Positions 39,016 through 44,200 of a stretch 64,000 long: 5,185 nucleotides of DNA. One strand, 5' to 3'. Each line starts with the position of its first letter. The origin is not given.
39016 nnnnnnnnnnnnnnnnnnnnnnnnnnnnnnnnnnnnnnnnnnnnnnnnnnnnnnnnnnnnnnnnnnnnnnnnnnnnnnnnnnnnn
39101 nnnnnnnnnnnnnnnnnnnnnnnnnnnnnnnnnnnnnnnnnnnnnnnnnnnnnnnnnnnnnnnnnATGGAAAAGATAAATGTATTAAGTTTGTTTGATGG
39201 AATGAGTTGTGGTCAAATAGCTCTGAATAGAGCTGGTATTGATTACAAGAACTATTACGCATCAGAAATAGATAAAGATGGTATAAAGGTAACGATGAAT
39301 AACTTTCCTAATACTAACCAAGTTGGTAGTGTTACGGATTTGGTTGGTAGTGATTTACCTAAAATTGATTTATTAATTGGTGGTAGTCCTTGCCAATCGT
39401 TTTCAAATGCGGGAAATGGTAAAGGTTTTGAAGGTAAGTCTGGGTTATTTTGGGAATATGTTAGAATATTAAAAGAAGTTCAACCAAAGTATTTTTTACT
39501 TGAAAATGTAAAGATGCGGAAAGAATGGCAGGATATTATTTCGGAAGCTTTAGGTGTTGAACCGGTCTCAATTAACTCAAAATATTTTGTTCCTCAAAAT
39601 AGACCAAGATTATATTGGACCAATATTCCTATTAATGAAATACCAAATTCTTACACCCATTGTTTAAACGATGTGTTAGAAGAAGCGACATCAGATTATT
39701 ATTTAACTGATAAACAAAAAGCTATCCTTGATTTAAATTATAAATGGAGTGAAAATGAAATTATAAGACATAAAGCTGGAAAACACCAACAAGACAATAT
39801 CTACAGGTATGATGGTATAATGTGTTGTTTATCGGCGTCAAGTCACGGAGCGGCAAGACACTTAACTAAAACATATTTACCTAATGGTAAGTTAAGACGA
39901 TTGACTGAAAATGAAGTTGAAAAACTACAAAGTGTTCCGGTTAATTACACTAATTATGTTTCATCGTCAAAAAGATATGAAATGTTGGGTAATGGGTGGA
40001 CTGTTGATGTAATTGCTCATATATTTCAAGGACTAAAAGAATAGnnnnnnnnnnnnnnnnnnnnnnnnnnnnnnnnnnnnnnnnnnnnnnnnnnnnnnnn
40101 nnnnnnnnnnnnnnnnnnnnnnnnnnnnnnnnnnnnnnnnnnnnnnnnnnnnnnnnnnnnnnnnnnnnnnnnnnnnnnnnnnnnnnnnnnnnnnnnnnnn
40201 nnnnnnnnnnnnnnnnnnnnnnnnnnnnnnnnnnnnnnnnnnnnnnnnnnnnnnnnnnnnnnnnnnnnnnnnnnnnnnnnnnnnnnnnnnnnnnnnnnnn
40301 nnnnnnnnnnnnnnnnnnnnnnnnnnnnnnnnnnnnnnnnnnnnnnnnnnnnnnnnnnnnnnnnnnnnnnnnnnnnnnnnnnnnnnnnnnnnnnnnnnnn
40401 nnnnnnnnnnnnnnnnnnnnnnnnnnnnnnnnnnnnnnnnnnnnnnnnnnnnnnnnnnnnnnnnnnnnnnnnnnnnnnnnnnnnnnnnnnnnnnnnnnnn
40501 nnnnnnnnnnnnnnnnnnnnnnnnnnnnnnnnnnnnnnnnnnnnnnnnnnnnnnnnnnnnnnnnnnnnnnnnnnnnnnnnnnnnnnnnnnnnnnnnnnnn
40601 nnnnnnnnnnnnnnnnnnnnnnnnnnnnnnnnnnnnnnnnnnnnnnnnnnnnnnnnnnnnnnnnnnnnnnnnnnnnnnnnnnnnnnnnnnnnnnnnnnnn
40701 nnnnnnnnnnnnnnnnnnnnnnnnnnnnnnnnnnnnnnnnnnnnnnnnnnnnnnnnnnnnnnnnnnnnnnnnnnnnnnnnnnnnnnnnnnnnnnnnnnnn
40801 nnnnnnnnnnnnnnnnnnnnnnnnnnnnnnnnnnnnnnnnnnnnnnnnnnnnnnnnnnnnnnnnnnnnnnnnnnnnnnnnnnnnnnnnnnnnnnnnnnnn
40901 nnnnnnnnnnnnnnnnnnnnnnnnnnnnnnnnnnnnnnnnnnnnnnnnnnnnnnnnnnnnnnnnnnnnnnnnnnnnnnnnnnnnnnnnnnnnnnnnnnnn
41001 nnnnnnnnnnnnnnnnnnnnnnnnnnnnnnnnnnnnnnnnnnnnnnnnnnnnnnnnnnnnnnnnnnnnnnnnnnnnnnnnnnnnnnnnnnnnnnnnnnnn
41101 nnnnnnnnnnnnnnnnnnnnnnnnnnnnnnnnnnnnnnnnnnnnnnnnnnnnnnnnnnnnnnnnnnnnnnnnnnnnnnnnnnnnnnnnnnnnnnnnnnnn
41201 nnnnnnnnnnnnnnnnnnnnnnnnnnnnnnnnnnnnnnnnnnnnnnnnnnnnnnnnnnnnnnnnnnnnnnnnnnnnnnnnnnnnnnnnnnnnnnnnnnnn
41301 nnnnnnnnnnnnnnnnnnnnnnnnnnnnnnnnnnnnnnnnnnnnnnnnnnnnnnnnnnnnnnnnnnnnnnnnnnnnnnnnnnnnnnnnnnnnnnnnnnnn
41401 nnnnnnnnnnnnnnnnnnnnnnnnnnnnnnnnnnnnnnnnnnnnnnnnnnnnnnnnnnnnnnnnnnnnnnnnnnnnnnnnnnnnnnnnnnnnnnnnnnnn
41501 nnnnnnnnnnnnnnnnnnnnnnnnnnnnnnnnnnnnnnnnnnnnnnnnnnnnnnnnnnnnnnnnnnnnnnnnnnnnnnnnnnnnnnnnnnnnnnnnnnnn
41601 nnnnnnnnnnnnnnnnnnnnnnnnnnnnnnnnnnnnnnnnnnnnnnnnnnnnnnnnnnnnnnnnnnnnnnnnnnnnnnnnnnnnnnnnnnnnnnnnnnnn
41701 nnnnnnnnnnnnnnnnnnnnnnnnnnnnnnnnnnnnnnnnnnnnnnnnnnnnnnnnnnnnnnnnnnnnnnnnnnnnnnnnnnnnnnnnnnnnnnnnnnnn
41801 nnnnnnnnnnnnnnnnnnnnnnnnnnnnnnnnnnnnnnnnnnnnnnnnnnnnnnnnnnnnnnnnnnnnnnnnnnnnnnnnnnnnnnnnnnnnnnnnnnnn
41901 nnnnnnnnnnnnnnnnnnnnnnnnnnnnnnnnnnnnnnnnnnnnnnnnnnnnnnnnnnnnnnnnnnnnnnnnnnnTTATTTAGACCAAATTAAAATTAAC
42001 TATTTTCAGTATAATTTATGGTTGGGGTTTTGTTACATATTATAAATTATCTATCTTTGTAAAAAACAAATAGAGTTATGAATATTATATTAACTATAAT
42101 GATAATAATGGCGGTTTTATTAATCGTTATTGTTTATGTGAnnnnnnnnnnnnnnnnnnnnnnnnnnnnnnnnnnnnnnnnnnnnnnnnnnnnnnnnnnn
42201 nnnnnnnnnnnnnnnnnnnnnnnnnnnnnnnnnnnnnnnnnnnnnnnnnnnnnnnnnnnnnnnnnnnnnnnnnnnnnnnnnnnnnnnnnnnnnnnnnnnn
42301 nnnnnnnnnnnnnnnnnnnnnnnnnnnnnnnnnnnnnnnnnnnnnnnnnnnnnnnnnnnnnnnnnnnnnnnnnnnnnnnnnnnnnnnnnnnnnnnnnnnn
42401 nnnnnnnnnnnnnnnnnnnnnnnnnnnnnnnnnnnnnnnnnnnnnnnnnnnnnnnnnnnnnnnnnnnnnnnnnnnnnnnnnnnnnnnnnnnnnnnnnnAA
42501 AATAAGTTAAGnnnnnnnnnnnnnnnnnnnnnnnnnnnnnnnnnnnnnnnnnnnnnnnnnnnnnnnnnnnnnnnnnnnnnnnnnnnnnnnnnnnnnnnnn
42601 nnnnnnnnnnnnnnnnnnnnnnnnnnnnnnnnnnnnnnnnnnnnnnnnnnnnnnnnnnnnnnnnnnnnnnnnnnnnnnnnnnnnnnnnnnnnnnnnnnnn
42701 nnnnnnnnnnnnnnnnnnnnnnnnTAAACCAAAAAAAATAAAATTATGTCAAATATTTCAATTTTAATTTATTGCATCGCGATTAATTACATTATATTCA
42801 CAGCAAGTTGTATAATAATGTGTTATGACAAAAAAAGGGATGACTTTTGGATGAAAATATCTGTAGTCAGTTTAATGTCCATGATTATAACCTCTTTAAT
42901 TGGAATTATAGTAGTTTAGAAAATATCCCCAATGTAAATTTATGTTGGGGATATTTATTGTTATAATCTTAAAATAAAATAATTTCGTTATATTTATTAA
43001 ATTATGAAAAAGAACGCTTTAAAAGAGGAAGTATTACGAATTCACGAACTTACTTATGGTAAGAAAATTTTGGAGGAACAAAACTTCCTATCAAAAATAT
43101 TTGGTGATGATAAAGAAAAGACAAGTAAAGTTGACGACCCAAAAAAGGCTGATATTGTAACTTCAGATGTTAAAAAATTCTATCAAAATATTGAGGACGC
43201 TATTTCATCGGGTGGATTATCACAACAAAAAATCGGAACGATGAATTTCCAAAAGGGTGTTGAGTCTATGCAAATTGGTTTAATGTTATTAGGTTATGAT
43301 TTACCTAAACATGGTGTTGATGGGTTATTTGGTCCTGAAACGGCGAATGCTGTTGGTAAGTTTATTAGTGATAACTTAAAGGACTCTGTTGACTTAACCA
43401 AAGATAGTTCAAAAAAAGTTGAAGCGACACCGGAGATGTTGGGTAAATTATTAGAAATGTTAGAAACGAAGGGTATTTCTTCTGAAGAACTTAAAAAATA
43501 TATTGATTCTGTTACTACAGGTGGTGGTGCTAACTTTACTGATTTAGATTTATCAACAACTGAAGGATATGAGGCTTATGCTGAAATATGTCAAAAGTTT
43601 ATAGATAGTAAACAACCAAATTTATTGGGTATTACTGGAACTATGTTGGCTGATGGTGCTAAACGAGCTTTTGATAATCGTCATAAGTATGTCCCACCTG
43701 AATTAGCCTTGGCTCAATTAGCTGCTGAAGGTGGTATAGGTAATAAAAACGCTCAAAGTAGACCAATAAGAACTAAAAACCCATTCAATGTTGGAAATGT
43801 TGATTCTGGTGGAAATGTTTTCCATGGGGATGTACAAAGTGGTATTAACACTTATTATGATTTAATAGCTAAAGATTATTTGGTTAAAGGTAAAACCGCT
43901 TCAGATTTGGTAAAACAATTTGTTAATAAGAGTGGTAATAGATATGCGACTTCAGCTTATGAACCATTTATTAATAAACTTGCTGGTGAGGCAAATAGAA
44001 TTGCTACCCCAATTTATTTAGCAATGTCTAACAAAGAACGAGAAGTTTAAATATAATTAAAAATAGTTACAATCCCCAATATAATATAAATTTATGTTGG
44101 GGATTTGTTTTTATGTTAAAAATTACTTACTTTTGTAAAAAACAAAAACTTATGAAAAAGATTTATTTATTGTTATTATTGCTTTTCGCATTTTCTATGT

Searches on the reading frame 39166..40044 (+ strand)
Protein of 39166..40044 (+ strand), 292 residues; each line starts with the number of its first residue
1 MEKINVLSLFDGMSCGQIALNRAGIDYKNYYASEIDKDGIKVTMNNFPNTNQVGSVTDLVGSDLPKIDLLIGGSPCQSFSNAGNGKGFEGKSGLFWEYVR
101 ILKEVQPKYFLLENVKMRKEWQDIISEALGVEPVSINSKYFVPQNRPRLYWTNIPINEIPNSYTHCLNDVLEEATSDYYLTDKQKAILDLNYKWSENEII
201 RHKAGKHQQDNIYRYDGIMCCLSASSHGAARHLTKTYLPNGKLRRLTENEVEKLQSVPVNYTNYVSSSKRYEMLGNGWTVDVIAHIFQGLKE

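Call 8: search_protein_families(library=phrogs, max_evalue=0.001, proteins=[window:39166-40044:+])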
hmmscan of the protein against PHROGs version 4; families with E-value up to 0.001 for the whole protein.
window:39166-40044:+ (292 aa): 9 families
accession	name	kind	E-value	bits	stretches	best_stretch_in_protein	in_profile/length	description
phrog_116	-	other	1.2e-71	243.1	1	1-291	205-490/779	DNA methyltransferase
phrog_363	-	other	1.8e-30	107.2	1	2-290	52-312/327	DNA methyltransferase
phrog_17284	-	unknown function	2.8e-16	60.5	1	242-290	158-210/245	-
phrog_16528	-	other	4.4e-10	40.5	1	208-290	136-217/236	DNA methyltransferase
phrog_16427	-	other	1.1e-08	36.1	1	239-291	113-169/235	DNA methyltransferase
phrog_2882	-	other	2.1e-06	28.3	0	4-84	4-88/262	DNA methyltransferase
phrog_5999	-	other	7.1e-05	23.8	1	62-98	64-103/109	DNA methyltransferase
phrog_26324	-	other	0.00028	22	1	226-291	130-204/210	DNA methyltransferase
phrog_757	-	other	0.00049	20.3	1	1-114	12-127/247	DNA methyltransferase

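Call 9: search_protein_families(library=pfam, max_evalue=0.001, proteins=[window:39166-40044:+])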
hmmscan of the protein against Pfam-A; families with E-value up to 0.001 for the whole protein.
window:39166-40044:+ (292 aa): 1 family
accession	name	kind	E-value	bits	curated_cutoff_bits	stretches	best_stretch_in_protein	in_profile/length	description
PF00145.23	DNA_methylase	-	7.6e-45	154.2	22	1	5-291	2-323/324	C-5 cytosine-specific DNA methylase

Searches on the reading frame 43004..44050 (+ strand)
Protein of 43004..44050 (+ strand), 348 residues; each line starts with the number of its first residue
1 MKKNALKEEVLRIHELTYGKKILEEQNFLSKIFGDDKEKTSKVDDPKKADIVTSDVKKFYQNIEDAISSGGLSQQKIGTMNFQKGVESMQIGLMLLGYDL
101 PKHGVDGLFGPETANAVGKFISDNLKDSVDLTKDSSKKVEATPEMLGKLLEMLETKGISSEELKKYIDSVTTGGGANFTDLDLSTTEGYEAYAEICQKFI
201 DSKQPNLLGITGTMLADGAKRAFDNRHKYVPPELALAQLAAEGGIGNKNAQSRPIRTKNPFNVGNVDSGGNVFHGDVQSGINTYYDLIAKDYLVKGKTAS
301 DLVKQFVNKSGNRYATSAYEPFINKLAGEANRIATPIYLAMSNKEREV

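Call 8: search_protein_families(library=phrogs, max_evalue=0.001, proteins=[window:43004-44050:+])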
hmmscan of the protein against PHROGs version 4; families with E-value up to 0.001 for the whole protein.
window:43004-44050:+ (348 aa): 1 family
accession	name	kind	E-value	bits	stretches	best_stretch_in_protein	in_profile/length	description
phrog_2649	-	lysis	0.00014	22.8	1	52-124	150-219/261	endolysin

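Call 9: search_protein_families(library=pfam, max_evalue=0.001, proteins=[window:43004-44050:+])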
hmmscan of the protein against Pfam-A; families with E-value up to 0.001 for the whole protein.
window:43004-44050:+ (348 aa): 1 family
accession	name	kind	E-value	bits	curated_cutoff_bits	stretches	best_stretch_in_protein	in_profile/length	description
PF01471.23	PG_binding_1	-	0.00075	20.1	23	0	85-120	4-37/57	Putative peptidoglycan binding domain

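Call 34: search_protein_families(library=padloc, max_evalue=0.1, proteins=[window:43004-44050:+])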
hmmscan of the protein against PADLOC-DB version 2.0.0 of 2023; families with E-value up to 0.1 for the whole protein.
window:43004-44050:+ (348 aa): 0 families
